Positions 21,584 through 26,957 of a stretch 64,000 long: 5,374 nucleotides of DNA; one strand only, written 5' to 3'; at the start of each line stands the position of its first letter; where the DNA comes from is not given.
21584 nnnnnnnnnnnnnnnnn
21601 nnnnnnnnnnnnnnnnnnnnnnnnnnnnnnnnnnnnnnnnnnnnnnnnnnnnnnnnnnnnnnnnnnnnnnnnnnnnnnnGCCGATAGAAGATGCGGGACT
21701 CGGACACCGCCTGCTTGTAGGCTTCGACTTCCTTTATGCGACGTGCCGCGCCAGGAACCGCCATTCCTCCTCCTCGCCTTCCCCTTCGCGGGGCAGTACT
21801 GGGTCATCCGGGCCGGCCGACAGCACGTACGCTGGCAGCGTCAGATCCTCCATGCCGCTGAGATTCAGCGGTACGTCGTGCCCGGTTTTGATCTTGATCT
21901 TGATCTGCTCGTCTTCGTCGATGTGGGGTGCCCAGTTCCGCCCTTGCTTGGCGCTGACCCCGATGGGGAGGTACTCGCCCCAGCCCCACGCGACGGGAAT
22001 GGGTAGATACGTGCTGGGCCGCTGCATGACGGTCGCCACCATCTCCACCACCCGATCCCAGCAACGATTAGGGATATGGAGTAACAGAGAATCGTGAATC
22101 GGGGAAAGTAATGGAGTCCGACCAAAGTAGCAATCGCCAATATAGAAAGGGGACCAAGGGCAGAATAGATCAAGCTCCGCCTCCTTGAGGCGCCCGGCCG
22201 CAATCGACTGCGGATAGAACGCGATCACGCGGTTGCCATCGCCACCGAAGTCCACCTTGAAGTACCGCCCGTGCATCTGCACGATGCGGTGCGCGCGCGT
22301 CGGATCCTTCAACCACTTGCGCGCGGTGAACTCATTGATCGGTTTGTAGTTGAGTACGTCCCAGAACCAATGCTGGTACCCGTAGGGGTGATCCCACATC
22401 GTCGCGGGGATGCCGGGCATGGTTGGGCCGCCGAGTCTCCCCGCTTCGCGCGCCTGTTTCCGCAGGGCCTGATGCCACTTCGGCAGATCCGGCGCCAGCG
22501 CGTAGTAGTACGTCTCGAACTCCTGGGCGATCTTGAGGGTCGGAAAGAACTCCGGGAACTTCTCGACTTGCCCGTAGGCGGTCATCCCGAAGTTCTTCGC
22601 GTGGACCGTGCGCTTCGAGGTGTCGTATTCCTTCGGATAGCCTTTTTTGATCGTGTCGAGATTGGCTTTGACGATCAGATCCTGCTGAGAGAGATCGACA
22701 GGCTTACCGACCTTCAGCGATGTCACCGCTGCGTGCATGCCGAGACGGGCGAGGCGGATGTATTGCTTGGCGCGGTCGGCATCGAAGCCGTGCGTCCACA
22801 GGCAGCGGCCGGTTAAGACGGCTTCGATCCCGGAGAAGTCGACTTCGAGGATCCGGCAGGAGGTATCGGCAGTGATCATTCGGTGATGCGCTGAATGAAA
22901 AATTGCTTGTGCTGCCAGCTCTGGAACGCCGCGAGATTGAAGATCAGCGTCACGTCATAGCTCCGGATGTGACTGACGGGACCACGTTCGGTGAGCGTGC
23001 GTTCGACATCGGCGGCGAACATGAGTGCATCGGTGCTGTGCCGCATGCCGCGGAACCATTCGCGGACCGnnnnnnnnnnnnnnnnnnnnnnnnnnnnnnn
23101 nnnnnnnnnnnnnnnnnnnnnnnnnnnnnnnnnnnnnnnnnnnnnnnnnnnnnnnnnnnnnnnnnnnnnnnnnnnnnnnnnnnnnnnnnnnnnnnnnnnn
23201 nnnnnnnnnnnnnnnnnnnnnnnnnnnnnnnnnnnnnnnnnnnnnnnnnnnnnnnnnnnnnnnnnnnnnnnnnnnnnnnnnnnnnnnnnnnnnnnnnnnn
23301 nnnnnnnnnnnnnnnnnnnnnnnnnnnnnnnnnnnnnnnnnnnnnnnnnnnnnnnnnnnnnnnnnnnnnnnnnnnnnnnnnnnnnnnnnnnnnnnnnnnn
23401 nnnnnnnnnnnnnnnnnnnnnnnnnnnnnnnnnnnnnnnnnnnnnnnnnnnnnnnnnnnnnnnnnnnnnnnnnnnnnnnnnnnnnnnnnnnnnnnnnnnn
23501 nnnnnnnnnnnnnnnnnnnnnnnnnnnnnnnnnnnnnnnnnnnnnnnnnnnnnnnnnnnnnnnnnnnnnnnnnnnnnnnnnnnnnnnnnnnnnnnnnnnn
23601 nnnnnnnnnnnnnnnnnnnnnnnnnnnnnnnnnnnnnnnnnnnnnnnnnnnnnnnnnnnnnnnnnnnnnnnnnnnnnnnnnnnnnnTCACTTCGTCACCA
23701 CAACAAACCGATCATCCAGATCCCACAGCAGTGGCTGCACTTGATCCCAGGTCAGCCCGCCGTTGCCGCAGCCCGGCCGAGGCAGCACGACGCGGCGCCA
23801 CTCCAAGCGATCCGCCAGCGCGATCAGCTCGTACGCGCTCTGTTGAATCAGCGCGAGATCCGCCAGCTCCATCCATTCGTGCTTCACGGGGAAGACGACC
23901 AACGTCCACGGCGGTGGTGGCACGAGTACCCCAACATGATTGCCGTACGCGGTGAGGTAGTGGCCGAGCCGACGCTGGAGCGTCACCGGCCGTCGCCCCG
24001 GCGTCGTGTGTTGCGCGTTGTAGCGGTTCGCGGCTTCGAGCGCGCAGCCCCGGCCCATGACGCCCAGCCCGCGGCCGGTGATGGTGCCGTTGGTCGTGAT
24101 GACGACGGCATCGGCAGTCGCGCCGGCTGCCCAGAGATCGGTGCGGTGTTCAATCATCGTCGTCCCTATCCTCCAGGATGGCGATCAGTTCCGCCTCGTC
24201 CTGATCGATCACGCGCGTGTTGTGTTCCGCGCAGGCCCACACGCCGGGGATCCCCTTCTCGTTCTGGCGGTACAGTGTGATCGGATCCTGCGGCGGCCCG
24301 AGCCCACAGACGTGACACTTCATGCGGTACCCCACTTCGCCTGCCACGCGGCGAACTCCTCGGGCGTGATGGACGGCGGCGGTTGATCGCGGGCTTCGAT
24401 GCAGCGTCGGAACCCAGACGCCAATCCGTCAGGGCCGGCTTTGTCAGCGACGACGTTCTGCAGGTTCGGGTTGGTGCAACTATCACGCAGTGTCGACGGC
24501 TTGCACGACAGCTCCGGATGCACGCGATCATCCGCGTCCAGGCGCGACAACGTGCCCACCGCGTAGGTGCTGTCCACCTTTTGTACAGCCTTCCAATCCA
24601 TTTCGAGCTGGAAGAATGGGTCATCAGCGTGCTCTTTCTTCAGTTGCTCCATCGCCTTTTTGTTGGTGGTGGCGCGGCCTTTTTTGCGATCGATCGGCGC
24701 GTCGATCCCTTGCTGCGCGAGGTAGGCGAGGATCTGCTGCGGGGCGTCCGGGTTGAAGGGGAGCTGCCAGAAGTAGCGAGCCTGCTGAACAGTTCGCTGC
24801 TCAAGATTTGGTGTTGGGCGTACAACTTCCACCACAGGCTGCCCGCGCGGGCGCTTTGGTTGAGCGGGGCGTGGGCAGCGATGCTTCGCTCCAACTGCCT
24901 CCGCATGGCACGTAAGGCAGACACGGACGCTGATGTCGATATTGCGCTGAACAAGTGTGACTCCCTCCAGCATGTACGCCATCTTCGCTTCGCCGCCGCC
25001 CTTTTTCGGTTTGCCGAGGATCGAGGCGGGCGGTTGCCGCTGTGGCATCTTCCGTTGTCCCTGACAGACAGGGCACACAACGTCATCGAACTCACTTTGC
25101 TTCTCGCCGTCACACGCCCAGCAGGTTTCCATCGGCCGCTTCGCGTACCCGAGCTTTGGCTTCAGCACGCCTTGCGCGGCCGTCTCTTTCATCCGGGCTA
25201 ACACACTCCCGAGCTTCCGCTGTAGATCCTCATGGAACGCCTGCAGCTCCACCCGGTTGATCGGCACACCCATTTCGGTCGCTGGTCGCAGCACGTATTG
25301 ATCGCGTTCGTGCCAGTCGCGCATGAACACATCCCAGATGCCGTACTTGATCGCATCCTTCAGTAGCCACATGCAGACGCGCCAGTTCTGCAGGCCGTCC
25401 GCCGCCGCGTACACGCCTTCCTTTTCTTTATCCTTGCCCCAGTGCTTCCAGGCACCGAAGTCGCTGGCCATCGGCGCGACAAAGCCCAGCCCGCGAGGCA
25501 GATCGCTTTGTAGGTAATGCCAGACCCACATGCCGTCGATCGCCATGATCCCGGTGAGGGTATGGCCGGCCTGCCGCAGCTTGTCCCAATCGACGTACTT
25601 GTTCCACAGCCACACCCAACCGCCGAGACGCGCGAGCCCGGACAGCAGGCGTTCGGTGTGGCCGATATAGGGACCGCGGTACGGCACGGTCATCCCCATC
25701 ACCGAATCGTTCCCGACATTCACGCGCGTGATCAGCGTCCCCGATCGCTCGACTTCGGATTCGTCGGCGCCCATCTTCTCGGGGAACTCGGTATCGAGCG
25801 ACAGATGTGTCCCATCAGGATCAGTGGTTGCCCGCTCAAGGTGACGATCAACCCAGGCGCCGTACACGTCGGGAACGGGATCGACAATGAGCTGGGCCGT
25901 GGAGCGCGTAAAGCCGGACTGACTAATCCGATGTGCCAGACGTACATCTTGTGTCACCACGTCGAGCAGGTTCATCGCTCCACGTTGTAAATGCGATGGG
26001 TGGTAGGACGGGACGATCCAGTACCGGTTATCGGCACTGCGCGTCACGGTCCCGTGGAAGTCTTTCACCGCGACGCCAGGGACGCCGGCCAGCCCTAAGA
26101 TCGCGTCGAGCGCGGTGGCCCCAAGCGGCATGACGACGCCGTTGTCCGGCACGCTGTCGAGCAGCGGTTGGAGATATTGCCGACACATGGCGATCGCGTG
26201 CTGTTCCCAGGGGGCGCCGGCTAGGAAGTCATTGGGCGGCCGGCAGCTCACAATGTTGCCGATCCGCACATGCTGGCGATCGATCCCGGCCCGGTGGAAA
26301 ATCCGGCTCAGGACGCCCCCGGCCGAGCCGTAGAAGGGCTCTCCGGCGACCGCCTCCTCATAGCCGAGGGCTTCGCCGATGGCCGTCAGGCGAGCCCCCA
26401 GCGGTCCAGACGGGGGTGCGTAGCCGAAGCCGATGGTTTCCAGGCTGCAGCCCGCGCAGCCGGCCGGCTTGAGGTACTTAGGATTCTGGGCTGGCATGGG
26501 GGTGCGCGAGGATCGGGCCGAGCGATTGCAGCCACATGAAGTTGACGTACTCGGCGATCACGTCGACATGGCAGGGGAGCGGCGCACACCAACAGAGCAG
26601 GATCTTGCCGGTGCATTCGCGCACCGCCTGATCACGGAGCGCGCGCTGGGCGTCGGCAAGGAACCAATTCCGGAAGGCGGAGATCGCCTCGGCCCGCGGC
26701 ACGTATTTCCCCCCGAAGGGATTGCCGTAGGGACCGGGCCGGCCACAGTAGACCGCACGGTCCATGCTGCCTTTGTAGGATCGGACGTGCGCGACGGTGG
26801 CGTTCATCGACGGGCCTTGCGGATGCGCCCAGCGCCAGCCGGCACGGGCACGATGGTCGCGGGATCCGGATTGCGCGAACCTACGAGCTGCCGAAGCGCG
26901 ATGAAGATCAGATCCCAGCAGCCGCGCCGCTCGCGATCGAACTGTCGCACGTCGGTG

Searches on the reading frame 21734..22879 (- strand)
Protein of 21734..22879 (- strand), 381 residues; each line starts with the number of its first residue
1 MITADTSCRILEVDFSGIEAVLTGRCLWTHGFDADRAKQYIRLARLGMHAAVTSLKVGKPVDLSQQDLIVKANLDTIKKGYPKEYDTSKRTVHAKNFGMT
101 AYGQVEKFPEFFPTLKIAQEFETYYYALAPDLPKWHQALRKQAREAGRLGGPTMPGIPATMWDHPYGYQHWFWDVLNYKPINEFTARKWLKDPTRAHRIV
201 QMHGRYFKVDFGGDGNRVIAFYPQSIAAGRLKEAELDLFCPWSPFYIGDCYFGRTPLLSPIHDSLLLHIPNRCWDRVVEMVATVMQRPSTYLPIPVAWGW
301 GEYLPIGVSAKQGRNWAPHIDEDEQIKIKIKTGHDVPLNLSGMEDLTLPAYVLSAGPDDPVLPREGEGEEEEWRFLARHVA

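Call 44: search_protein_families(library=pfam, max_evalue=1, proteins=[window:21734-22879:-])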
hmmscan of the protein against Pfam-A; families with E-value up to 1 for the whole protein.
window:21734-22879:- (381 aa): 2 families
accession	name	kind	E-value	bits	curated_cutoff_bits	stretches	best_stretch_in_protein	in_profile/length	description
PF00476.26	DNA_pol_A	-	0.0025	17.3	34.3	1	256-316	328-379/381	DNA polymerase family A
PF22083.2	I-HmuI_NUMOD-like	-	0.015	15.3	27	1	7-32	18-43/46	DNA endonuclease I-HmuI-like, NUMOD-like domain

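Call 88: find_homologous_proteins(query=window:21734-22879:-, max_evalue=1e-20)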
Query window:21734-22879:- (381 aa): 205 proteins with E <= 1e-20 among 3876 candidates; the best 120 are listed.
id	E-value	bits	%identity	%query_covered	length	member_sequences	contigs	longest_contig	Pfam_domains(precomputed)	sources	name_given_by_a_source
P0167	2.0e-260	881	96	100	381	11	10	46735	-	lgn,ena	-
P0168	5.5e-240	814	89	100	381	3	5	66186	-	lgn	-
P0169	1.7e-205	701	77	100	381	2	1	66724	-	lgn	-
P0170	1.3e-203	694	77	100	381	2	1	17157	-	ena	-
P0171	1.2e-201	688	78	100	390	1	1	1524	-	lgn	-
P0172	3.7e-199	680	75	100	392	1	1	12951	-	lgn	-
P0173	2.7e-198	677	75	99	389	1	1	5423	PF00476.27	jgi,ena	-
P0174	6.3e-197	672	74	100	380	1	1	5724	-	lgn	-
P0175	2.1e-196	671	74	100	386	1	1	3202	PF00476.27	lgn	-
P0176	5.4e-196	669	74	100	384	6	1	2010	-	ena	-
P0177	4.3e-195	666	74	100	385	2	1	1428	-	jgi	-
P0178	2.9e-193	660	74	100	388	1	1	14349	PF00476.27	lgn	-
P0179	5.1e-193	660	74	100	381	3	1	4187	-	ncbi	-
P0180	1.7e-192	658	73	100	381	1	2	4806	PF00476.27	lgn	-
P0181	4.9e-192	656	74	100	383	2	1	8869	-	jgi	-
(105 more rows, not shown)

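Call 89: find_encoding_contigs(protein=P0168, flank=6000, max_places=2)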
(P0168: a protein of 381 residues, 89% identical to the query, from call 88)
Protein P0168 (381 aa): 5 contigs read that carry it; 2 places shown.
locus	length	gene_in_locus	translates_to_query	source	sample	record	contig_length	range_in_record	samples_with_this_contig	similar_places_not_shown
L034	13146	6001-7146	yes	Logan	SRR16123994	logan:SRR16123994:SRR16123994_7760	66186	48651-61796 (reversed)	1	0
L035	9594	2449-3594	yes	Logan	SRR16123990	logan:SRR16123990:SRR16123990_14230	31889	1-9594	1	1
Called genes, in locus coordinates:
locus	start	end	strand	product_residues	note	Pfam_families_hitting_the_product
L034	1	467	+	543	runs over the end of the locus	-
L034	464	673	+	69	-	-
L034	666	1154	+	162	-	PF12694:cpYpsA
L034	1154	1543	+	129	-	PF13539:Peptidase_M15_4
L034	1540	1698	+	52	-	-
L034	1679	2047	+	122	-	-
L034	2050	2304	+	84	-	-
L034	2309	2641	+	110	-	PF14216:DUF4326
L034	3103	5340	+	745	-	PF03167:UDG, PF00476:DNA_pol_A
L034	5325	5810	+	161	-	PF01661:Macro (faint)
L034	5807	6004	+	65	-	-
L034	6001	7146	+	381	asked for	-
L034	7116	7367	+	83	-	-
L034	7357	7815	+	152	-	PF14359:DUF4406, PF24963:DUF7768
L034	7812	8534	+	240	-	PF05063:MT-A70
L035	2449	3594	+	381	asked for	-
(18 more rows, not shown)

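Call 93: find_related_loci(query=A5, collection=viral_contigs, flank=4000)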
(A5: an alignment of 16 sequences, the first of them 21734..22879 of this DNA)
Query A5 (381 aa) in viral_contigs; peptide patterns used: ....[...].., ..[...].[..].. (x = any residue, [..] = any of these).
97 stretches matched a pattern; 25 encode a relative of the query (tblastn E <= 1e-3); 25 distinct loci.
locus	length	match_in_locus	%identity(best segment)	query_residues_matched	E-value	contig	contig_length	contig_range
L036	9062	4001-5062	69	4-381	3e-172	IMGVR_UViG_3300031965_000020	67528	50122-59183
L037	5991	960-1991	49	1-381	8e-115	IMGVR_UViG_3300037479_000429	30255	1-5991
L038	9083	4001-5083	49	1-381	1e-116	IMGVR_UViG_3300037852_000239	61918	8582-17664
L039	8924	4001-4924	51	2-316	2e-92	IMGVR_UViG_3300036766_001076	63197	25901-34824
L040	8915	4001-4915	44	2-317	2e-80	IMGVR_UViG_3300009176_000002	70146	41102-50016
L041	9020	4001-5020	40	2-381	8e-80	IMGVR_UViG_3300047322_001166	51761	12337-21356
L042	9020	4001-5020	40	2-381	8e-80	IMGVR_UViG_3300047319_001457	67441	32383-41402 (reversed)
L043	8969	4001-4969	46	2-316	1e-79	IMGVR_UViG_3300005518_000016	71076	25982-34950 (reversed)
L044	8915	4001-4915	43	2-317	1e-79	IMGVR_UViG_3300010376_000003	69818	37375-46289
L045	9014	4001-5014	40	2-381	6e-79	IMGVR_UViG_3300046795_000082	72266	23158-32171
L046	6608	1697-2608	42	2-317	3e-77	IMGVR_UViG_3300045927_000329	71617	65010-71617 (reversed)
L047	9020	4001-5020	38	2-381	2e-76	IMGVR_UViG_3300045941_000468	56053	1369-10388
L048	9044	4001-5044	38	2-381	3e-73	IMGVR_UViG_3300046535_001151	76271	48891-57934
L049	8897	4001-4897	41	2-316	2e-72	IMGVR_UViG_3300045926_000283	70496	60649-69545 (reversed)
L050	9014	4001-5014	40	7-337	4e-72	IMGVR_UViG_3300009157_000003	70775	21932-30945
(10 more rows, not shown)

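Call 104: find_encoding_contigs(protein=P0167, flank=10000, max_places=4)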
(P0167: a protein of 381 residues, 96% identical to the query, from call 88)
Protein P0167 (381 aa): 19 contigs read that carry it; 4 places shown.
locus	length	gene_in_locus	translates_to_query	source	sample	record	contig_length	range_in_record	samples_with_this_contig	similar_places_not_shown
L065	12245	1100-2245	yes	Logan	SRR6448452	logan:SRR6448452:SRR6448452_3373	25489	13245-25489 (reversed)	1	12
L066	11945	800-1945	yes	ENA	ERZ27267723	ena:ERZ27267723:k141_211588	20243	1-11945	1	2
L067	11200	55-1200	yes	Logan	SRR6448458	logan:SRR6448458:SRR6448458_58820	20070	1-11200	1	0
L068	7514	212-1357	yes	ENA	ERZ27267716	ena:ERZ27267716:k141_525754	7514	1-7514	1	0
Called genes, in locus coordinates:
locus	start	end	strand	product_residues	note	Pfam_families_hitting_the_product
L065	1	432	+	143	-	?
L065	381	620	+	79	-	-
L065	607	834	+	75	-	-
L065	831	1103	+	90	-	-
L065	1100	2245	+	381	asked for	-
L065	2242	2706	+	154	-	PF13392:HNH_3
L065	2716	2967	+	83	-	-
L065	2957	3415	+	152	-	PF14359:DUF4406, PF24963:DUF7768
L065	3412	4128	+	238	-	PF05063:MT-A70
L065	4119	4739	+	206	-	-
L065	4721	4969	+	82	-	-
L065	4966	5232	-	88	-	-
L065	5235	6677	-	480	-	-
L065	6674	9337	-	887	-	PF01464:SLT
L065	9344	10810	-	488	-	-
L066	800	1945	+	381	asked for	-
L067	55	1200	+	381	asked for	-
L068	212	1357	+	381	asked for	-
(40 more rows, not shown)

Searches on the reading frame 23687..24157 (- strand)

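Call 44: search_protein_families(library=pfam, max_evalue=1, proteins=[window:23687-24157:-])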
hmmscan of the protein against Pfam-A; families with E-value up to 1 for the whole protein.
window:23687-24157:- (156 aa): 1 family
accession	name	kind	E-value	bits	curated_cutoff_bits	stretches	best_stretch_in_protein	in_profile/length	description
PF01661.27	Macro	-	0.0014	19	22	1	88-142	62-116/118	Macro domain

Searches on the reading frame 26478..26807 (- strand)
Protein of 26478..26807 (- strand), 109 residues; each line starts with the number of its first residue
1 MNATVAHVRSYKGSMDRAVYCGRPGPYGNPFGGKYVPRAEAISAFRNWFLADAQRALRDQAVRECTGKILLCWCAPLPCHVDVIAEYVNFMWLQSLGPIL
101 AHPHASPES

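Call 44: search_protein_families(library=pfam, max_evalue=1, proteins=[window:26478-26807:-])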
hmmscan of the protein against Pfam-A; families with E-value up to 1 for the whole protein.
window:26478-26807:- (109 aa): 1 family
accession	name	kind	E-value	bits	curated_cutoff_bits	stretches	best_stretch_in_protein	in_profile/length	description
PF14216.11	DUF4326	-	4.8e-18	66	25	1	16-86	10-82/82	Domain of unknown function (DUF4326)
